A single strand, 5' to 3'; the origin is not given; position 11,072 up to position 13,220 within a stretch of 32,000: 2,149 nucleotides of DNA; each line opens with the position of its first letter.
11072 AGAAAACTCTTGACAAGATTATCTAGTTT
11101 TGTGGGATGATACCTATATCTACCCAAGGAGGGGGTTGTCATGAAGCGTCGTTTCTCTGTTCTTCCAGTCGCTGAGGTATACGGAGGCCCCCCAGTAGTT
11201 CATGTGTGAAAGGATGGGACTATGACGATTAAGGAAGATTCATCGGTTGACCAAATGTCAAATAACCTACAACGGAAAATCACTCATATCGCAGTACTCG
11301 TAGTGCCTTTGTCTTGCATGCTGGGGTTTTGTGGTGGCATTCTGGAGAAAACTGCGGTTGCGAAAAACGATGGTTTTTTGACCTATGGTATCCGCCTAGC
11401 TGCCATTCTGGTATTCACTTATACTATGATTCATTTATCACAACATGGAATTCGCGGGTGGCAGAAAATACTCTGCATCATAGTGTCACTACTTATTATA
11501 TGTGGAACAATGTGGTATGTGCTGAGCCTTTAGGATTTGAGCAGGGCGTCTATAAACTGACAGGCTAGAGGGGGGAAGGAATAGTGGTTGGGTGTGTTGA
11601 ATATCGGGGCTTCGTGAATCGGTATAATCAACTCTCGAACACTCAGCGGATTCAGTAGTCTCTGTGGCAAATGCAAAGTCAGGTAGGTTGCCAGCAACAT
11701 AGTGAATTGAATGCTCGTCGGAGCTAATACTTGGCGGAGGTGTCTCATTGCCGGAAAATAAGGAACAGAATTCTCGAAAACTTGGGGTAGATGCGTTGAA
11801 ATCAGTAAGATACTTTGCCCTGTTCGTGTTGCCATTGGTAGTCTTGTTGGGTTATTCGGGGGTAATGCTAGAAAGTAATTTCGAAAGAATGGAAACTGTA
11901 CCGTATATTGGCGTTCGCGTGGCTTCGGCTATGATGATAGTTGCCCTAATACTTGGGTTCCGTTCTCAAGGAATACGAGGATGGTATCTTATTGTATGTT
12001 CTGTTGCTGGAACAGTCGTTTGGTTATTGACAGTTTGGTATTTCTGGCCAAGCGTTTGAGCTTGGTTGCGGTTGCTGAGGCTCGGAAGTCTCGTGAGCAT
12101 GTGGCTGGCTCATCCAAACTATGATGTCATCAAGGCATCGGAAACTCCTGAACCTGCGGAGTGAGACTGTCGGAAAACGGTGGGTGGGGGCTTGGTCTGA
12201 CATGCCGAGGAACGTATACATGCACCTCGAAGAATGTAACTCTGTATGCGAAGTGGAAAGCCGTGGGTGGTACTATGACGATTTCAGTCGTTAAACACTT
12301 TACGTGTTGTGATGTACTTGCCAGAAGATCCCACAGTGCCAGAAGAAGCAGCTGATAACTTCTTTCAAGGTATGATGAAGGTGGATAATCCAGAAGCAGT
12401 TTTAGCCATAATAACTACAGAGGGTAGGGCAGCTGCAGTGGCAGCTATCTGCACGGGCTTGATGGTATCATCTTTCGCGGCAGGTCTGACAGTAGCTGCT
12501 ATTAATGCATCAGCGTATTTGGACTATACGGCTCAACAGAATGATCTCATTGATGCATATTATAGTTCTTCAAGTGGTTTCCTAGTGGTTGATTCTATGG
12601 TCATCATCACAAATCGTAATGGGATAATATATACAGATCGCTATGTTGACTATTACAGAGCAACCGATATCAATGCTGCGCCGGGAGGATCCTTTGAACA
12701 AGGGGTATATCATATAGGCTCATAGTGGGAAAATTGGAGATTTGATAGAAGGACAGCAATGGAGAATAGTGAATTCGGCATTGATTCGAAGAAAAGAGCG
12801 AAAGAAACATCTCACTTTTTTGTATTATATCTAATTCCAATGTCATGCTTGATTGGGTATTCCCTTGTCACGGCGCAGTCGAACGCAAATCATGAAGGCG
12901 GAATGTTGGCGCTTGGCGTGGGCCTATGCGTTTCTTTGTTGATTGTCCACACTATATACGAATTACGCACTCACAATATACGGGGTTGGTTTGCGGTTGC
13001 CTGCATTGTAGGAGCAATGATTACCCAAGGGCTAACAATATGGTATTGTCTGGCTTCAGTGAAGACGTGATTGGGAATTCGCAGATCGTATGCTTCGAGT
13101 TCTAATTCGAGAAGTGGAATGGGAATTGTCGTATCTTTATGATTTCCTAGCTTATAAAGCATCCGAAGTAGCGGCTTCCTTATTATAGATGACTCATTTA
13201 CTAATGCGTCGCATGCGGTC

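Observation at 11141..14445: Tandem array of five diverged modules pairing an FEQGVY-tailed small protein with a 3-TM IRGW membrane protein: a candidate undescribed toxin/bacteriocin-immunity family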

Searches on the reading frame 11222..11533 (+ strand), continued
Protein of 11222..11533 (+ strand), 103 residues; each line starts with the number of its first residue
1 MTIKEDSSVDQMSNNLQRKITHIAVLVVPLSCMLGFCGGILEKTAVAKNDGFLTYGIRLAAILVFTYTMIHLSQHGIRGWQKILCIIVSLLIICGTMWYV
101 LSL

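Call 80: predict_structure(alignment_id=A9)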
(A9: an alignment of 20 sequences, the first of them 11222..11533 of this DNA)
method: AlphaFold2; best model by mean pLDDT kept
length: 103 residues; sequences in the alignment: 20
mean_pLDDT: 75.0   pTM: 0.50
mean pLDDT of the five models: 75.0, 74.4, 73.3, 72.5, 66.6
residues with pLDDT >= 90: 0; 70-90: 84; 50-70: 17; < 50: 2
segments of 3 or more residues with pLDDT < 50: none
pLDDT, mean of each block of 10 residues (from residue 1): 59 73 79 78 68 78 81 75 80 79 75
secondary structure, 60 per line:
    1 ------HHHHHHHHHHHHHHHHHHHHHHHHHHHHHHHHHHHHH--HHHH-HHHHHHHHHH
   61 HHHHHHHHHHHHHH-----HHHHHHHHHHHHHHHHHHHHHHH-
elements in order: H7-43 H46-49 H51-74 H80-102

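Call 83: list_cluster_members(proteins=[P0020, P0021, P0022])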
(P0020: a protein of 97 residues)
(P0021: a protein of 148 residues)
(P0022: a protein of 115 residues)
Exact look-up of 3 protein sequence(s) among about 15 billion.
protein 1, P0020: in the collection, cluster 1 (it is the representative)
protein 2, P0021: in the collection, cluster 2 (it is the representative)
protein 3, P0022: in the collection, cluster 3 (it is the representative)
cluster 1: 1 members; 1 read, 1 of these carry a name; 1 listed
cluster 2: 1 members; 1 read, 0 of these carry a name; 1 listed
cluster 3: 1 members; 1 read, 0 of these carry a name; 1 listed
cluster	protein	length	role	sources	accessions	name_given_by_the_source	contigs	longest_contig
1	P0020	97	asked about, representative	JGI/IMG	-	hypothetical protein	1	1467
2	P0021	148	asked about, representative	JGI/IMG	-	-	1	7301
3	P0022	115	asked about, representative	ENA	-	-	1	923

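Call 85: find_encoding_contigs(protein=P0021, flank=10000, max_places=2)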
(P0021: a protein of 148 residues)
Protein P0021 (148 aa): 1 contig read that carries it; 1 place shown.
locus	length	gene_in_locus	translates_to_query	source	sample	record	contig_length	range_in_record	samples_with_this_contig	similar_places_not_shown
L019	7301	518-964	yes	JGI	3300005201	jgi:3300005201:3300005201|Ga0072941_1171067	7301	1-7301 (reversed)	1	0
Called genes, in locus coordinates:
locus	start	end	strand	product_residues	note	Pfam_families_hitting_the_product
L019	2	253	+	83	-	?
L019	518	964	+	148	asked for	-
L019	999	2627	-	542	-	PF10708:DUF2510, PF17164:DUF5122 (faint)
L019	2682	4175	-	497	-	PF10708:DUF2510, PF00400:WD40 (faint), PF17164:DUF5122 (faint)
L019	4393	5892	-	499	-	PF10708:DUF2510, PF17164:DUF5122 (faint), PF23414:Beta-prop_EML_2 (faint)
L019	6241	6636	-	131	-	PF13601:HTH_34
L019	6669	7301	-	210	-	?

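Call 86: find_encoding_contigs(protein=P0018, flank=10000, max_places=2)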
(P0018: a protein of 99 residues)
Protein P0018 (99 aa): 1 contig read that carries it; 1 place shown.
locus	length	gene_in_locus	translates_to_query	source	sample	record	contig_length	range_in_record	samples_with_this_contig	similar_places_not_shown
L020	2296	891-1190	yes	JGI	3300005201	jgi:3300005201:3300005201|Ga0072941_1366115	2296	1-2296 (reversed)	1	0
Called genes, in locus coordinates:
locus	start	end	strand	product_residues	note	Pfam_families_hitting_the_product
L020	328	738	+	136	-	-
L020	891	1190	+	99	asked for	-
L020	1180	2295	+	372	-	?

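Call 90: fold_search(model_id=the predicted structure, library=pdb)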
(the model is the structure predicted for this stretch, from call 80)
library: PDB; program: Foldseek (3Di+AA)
matches with E <= 10: 5; with E <= 0.001: 0
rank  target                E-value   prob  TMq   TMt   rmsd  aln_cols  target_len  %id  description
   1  9umg_F                5.3e+00  0.15  0.46  0.46   5.7        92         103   14  Cryo-EM structure of VTC complex(Vtc5/Vtc4/Vtc3/Vtc1) (released 2026-01-21)
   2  1oed_E                5.3e+00  0.11  0.39  0.33   5.7        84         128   14  STRUCTURE OF ACETYLCHOLINE RECEPTOR PORE FROM ELECTRON IMAGES (released 2003-06-26)
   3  6lcc_A                7.7e+00  0.08  0.34  0.12   6.2        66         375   20  Crystal structure of AaTPS apo (released 2020-07-01)
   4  6lcc_B                8.2e+00  0.09  0.31  0.11   3.6        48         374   23  Crystal structure of AaTPS apo (released 2020-07-01)
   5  9zz6_F                8.2e+00  0.08  0.45  0.46   7.2       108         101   18  The ER membrane protein complex acts as a chaperone to promote voltage-gated calcium channel assembly (released 2026-02-18)

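Call 93: find_related_loci(query=A10, collection=viral_contigs, flank=8000)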
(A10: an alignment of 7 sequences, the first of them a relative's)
Query A10 (92 aa) in viral_contigs; peptide patterns used: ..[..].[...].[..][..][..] (x = any residue, [..] = any of these).
135 stretches matched a pattern, but none encodes a relative of the query by tblastn (E <= 1e-3).

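Call 116: search_protein_families(library=padloc, max_evalue=0.01, proteins=[window:11222-11533:+])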
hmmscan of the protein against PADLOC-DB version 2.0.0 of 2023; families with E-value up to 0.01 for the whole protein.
window:11222-11533:+ (103 aa): 0 families

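Call 118: search_dna_similar(query=P0009, collection=plasmids, mode=protein, max_evalue=0.01, max_rows=5)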
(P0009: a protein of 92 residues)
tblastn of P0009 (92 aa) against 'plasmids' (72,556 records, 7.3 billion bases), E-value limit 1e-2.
No match.

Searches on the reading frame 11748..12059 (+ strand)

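Call 6: search_protein_families(library=pfam, max_evalue=1, proteins=[window:11748-12059:+])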
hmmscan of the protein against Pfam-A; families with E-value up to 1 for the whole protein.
window:11748-12059:+ (103 aa): 0 families

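Call 7: search_protein_families(library=ncbifam, max_evalue=1, proteins=[window:11748-12059:+])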
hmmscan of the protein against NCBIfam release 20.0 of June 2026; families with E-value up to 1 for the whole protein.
window:11748-12059:+ (103 aa): 1 family
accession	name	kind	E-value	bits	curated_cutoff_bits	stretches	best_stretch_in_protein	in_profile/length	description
NF041882.1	PA3371_fam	equivalog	0.00058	20.8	50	1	23-70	4-50/60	PA3371 family protein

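Call 75: search_protein_families(library=phrogs, max_evalue=0.01, proteins=[window:11748-12059:+])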
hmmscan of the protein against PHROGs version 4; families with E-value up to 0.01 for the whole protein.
window:11748-12059:+ (103 aa): 0 families

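Call 116: search_protein_families(library=padloc, max_evalue=0.01, proteins=[window:11748-12059:+])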
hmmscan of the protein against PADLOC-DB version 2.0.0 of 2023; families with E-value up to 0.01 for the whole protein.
window:11748-12059:+ (103 aa): 0 families

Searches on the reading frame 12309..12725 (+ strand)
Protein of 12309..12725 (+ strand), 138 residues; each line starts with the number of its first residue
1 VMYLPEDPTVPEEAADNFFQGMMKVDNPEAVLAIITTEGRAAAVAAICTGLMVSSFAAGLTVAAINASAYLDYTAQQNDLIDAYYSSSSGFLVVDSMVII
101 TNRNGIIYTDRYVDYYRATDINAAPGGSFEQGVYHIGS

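Call 6: search_protein_families(library=pfam, max_evalue=1, proteins=[window:12309-12725:+])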
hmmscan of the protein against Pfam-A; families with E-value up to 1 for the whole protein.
window:12309-12725:+ (138 aa): 1 family
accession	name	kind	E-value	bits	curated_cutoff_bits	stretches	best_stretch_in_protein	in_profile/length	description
PF17420.7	GP17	-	0.038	14.6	25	1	65-122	30-86/98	Superinfection exclusion gene product 17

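Call 7: search_protein_families(library=ncbifam, max_evalue=1, proteins=[window:12309-12725:+])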
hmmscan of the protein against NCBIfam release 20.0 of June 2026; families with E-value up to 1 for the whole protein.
window:12309-12725:+ (138 aa): 0 families

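Call 20: find_homologous_proteins(query=A3, max_evalue=0.1)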
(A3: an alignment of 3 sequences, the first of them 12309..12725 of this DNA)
Query A3 (3 sequences) (138 aa, profile of the alignment): 2 proteins with E <= 0.1 among 6779 candidates.
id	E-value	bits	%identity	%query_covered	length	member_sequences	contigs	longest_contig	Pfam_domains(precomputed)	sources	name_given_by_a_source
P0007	5.0e-52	194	99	93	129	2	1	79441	-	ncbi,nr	ncbi:MAG: hypothetical protein LBG99_09030 [Propionibacteriaceae bacterium]|nr:hypothetical protein 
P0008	1.7e-40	156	26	80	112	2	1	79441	-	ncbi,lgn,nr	ncbi:MAG: hypothetical protein LBG99_09035 [Propionibacteriaceae bacterium]|nr:hypothetical protein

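Call 68: predict_structure(alignment_id=A5)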
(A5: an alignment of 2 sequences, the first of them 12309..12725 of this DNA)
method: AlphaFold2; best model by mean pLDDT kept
length: 138 residues; sequences in the alignment: 2
mean_pLDDT: 39.6   pTM: 0.34
mean pLDDT of the five models: 39.6, 39.5, 38.1, 34.9, 32.7
residues with pLDDT >= 90: 0; 70-90: 0; 50-70: 14; < 50: 124
segments of 3 or more residues with pLDDT < 50: 1-75, 85-91, 97-108, 110-113, 117-138
pLDDT, mean of each block of 10 residues (from residue 1): 34 38 36 37 31 34 36 48 49 49 45 46 38 30
secondary structure, 60 per line:
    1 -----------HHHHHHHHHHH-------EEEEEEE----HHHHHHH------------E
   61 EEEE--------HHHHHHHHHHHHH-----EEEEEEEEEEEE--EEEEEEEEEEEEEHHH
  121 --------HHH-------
elements in order: H12-22 E30-36 H41-47 E60-64 H73-85 E91-102 E105-117

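Call 75: search_protein_families(library=phrogs, max_evalue=0.01, proteins=[window:12309-12725:+])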
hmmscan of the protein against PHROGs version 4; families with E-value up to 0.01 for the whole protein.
window:12309-12725:+ (138 aa): 0 families

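Call 116: search_protein_families(library=padloc, max_evalue=0.01, proteins=[window:12309-12725:+])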
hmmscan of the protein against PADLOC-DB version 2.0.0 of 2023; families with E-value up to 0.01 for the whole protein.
window:12309-12725:+ (138 aa): 0 families

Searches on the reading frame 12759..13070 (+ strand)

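Call 6: search_protein_families(library=pfam, max_evalue=1, proteins=[window:12759-13070:+])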
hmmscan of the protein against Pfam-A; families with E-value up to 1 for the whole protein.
window:12759-13070:+ (103 aa): 4 families
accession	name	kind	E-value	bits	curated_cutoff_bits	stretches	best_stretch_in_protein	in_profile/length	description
PF04246.17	RseC_MucC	-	0.036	14.4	24.4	1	20-66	67-114/130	Positive regulator of sigma(E), RseC/MucC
PF22497.1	DUF6989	-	0.11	12.7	27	1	21-64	94-137/146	Domain of unknown function (DUF6989)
PF25637.1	DUF7942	-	0.17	12.3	26.7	1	23-101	15-99/104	Family of unknown function (DUF7942)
PF24095.1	DUF7378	-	0.39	11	27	1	42-99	87-139/144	Domain of unknown function (DUF7378)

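Call 7: search_protein_families(library=ncbifam, max_evalue=1, proteins=[window:12759-13070:+])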
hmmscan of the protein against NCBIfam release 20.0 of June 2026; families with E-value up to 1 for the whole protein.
window:12759-13070:+ (103 aa): 3 families
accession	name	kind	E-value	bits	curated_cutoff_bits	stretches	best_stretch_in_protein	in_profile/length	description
NF041501.1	cola_mem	domain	0.02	13.9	150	1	35-75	84-124/312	FGLLP motif-containing membrane protein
NF002603.0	PRK02260.1-3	equivalog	0.049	13.6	267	1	11-44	65-98/157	S-ribosylhomocysteine lyase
NF006552.0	PRK09051.1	subfamily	0.1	11.8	565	1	38-86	335-385/395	beta-ketothiolase BktB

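Call 75: search_protein_families(library=phrogs, max_evalue=0.01, proteins=[window:12759-13070:+])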
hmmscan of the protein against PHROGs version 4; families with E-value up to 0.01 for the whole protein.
window:12759-13070:+ (103 aa): 0 families

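Call 116: search_protein_families(library=padloc, max_evalue=0.01, proteins=[window:12759-13070:+])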
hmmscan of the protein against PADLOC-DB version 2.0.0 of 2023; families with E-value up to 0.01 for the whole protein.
window:12759-13070:+ (103 aa): 0 families
